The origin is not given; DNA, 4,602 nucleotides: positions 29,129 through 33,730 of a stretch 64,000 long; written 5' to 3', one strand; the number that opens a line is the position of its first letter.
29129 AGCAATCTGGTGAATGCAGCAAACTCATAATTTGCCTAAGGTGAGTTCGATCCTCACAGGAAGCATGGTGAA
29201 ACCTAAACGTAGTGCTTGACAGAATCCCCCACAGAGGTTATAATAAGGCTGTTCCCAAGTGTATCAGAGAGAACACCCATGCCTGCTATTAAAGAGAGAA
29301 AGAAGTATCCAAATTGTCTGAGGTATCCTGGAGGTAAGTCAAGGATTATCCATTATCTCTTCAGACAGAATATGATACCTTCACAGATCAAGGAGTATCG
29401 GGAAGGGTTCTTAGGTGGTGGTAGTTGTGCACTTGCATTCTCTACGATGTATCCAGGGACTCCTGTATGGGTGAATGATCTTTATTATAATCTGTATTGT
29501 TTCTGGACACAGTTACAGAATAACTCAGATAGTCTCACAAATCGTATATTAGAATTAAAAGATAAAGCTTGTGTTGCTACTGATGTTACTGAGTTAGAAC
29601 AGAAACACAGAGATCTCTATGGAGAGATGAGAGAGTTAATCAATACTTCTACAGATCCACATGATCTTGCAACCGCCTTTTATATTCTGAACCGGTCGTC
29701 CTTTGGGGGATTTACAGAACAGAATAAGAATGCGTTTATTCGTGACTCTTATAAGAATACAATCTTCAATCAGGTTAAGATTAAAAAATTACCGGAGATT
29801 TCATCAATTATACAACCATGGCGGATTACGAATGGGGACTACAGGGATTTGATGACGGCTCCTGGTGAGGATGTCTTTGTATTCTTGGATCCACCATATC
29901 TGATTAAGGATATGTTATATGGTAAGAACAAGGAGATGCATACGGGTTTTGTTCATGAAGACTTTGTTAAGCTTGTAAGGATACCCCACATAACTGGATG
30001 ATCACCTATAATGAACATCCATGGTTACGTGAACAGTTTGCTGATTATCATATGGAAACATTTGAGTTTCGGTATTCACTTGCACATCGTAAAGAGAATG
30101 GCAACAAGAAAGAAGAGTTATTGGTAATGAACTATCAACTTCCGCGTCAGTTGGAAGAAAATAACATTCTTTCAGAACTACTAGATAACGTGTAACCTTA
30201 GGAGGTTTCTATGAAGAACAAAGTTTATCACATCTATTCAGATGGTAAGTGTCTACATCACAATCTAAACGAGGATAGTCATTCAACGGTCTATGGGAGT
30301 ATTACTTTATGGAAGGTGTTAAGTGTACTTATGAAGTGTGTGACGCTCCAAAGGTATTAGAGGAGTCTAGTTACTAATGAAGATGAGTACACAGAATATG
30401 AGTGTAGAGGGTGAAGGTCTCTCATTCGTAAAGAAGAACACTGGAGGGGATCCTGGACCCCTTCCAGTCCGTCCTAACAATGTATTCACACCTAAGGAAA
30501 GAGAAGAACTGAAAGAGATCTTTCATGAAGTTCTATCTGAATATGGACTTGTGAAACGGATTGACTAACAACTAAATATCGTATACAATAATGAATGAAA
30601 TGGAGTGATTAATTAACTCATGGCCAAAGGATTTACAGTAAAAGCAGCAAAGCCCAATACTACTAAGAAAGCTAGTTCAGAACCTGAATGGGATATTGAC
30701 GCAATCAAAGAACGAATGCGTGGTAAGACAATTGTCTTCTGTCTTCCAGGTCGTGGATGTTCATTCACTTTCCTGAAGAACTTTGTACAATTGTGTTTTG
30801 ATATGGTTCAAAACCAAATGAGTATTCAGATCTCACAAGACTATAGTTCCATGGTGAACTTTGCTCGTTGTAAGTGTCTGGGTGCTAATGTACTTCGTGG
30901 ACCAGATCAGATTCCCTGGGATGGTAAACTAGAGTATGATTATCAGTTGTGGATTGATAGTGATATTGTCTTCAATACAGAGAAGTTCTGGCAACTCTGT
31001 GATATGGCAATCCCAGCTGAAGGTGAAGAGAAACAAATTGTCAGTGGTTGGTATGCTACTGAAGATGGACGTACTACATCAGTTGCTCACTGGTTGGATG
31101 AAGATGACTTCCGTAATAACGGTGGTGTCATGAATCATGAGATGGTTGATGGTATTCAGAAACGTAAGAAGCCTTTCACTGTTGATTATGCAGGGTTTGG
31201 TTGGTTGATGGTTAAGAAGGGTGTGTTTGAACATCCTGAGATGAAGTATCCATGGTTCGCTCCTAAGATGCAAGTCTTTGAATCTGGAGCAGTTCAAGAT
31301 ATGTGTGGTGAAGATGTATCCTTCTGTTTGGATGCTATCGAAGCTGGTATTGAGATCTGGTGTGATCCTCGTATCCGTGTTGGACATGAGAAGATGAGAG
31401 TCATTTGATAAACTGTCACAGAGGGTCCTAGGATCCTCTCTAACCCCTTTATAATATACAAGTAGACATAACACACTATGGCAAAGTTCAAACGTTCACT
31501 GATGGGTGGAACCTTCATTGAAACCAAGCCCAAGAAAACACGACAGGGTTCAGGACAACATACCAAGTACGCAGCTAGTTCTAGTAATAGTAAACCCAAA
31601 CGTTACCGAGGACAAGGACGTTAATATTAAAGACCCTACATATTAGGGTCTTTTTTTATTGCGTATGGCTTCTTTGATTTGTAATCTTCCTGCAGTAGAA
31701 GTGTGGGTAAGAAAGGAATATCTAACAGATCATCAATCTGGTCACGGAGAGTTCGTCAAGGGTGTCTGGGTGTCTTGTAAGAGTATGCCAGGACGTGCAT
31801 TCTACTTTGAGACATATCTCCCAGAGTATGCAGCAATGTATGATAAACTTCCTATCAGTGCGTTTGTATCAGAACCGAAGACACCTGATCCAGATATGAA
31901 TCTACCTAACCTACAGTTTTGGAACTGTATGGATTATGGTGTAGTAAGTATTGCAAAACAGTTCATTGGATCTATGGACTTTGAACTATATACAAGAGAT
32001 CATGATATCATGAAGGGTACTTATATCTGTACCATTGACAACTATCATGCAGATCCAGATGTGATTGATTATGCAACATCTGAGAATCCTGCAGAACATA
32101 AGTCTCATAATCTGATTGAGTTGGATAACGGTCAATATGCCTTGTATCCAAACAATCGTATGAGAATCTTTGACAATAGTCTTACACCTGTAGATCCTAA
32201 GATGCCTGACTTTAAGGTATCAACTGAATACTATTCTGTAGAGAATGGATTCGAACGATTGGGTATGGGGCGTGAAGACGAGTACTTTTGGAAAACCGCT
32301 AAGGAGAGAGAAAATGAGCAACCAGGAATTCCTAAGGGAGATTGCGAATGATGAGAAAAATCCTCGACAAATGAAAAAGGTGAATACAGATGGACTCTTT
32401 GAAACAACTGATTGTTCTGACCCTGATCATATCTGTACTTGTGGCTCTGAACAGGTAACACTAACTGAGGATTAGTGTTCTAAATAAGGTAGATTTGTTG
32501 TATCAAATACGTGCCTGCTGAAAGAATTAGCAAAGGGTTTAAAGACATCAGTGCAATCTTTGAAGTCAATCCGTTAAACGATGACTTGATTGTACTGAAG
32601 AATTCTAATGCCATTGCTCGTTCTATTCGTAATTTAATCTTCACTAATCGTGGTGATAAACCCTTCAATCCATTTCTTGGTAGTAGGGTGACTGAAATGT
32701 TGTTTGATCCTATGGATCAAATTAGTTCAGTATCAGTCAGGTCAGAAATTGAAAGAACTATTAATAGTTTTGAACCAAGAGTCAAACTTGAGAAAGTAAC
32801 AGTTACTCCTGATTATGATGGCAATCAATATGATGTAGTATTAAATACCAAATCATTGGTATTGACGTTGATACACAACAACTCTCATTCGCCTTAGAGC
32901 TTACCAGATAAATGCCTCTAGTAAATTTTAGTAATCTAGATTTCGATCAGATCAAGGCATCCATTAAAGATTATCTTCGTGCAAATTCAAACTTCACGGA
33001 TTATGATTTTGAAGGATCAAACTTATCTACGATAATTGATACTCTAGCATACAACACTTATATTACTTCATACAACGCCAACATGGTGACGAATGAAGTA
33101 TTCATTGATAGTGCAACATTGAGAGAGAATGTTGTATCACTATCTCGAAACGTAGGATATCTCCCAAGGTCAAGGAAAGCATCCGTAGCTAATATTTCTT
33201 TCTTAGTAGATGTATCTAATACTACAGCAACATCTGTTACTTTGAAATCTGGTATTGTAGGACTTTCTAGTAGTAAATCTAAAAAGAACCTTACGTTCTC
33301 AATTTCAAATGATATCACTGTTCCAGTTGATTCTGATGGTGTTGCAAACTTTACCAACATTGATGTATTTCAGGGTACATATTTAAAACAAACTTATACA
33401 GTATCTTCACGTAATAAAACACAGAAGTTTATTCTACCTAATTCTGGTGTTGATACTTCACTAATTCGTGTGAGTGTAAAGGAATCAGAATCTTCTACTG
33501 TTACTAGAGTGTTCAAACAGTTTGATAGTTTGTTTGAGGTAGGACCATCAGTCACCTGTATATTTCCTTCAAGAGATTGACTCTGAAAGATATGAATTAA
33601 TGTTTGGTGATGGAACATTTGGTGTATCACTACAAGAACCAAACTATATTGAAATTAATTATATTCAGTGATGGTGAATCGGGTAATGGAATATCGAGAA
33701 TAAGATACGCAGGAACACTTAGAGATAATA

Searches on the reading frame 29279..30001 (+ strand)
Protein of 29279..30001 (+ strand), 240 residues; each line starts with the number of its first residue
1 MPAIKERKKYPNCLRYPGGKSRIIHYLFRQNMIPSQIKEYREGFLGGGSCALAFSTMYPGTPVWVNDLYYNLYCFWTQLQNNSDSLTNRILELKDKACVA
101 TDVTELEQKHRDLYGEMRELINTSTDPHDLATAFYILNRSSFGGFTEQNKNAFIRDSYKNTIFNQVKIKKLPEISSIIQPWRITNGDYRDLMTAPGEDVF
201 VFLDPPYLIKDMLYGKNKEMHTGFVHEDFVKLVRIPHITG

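Call 45: search_protein_families(library=phrogs, proteins=[window:29279-30001:+], max_evalue=0.00001)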
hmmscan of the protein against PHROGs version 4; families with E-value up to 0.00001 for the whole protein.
window:29279-30001:+ (240 aa): 3 families
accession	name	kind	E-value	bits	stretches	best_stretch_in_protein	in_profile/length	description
phrog_56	-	other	4.8e-60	205.5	1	5-233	56-269/647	DNA methyltransferase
phrog_26700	-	unknown function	3e-08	33.7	1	12-214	8-202/552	-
phrog_116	-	other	1.3e-06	28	1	42-233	540-717/779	DNA methyltransferase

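Call 101: search_protein_families(library=pfam, proteins=[window:29279-30001:+], max_evalue=0.01)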
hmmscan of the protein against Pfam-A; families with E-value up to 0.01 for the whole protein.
window:29279-30001:+ (240 aa): 1 family
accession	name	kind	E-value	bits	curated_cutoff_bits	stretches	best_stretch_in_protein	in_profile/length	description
PF02086.21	MethyltransfD12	-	2.6e-26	93.3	22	1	16-209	1-187/253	D12 class N6 adenine-specific DNA methyltransferase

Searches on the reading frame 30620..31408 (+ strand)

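Call 45: search_protein_families(library=phrogs, proteins=[window:30620-31408:+], max_evalue=0.00001)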
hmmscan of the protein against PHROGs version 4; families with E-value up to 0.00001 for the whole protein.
window:30620-31408:+ (262 aa): 2 families
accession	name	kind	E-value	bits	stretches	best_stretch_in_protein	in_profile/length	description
phrog_1574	-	unknown function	4.3e-119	397.6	1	24-262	1-234/240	-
phrog_34859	-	moron, auxiliary metabolic gene and host takeover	3.4e-07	31.2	1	100-258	63-214/247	glycosyltransferase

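Call 101: search_protein_families(library=pfam, proteins=[window:30620-31408:+], max_evalue=0.01)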
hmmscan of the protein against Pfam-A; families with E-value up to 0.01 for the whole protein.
window:30620-31408:+ (262 aa): 0 families

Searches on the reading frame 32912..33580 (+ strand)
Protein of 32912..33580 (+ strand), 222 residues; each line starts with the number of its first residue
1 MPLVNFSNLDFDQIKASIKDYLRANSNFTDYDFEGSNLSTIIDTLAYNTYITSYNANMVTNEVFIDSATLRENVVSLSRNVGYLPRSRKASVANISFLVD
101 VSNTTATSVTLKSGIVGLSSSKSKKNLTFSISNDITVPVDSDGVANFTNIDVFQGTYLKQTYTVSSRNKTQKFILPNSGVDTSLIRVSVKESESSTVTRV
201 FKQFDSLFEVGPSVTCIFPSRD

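Call 101: search_protein_families(library=pfam, proteins=[window:32912-33580:+], max_evalue=0.01)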
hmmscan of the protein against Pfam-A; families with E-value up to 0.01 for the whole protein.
window:32912-33580:+ (222 aa): 1 family
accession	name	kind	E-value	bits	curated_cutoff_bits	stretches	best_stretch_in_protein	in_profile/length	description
PF21379.2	Gp6-like_1st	-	5.4e-16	58.6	27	1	11-83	2-74/74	Baseplate wedge protein gp6-like, helical domain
